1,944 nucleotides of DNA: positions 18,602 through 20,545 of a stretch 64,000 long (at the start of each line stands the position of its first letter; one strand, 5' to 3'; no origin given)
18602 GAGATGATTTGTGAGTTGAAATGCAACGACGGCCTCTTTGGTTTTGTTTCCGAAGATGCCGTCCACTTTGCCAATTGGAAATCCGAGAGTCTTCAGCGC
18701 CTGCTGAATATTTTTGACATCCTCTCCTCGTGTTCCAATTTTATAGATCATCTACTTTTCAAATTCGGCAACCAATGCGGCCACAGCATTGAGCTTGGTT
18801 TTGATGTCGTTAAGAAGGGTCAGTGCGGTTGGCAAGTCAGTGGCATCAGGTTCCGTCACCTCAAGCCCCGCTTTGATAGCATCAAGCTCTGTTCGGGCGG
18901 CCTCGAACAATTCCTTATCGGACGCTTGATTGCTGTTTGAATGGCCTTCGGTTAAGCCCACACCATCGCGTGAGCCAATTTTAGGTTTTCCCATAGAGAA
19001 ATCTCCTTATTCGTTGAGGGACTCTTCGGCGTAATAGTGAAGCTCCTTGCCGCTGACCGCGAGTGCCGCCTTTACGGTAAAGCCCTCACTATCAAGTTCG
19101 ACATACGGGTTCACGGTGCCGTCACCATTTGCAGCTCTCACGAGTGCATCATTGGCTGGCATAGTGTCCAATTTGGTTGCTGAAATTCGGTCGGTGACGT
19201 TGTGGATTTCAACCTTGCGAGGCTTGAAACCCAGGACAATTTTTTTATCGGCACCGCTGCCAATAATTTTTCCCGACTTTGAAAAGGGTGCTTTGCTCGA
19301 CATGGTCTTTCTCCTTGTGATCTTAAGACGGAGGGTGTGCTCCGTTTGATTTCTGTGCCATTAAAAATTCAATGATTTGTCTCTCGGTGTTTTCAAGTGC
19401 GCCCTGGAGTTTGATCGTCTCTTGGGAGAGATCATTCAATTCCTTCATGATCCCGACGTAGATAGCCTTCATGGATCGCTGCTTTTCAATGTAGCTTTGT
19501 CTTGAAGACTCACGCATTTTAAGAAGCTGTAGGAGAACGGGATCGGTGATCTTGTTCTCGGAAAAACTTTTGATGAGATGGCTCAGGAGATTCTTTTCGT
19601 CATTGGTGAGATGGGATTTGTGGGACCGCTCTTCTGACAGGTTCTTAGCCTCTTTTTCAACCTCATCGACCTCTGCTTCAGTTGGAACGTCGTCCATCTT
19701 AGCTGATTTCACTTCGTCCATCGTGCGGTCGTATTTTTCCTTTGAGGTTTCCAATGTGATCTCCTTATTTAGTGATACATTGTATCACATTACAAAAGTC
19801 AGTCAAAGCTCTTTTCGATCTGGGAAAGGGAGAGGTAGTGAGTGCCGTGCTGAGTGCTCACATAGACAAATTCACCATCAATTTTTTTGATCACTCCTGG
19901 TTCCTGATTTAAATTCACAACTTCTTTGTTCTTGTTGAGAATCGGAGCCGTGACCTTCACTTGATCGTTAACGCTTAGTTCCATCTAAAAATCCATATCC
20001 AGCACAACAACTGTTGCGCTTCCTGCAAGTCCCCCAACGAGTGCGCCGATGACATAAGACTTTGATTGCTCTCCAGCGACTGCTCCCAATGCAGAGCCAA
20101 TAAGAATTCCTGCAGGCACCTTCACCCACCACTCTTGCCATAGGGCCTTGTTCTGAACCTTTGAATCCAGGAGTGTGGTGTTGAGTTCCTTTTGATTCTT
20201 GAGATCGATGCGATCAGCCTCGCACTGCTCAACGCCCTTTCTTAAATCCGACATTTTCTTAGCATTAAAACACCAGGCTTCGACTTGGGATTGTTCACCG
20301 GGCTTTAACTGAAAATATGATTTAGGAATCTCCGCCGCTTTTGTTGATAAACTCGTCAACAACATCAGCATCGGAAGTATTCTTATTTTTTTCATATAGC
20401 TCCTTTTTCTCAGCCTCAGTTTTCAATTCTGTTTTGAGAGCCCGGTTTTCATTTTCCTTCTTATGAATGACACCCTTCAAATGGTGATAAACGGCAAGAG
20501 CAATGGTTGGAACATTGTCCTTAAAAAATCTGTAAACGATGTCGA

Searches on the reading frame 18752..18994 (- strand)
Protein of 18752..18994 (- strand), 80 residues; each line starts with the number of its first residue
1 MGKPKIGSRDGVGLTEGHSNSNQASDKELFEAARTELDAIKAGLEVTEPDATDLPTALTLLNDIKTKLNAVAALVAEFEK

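Call 5: search_protein_families(library=pfam, proteins=[window:18752-18994:-], max_evalue=1)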
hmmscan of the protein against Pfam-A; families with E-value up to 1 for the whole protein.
window:18752-18994:- (80 aa): 0 families

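Call 6: search_protein_families(library=phrogs, proteins=[window:18752-18994:-], max_evalue=1)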
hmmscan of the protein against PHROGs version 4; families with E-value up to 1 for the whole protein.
window:18752-18994:- (80 aa): 3 families
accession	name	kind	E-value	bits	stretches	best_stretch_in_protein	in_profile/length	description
phrog_6994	-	head and packaging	2.4e-05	25.6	1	39-73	24-58/67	head fiber protein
phrog_33380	-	unknown function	0.0099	17.2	1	6-53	14-61/74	-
phrog_5050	-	unknown function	0.1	13.9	1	27-71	15-59/132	-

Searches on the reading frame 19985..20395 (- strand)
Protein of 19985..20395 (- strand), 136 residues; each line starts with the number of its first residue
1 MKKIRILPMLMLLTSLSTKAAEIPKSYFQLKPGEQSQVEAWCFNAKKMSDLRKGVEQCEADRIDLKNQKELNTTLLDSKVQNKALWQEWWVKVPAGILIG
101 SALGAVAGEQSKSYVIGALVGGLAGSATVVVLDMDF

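Call 19: search_protein_families(library=pfam, proteins=[window:19985-20395:-], max_evalue=0.001)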
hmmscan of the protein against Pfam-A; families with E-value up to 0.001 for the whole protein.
window:19985-20395:- (136 aa): 1 family
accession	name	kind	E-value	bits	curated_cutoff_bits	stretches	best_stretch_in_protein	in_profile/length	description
PF13441.11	Gly-zipper_YMGG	-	5.4e-05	23.3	28.9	1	96-127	10-41/45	YMGG-like Gly-zipper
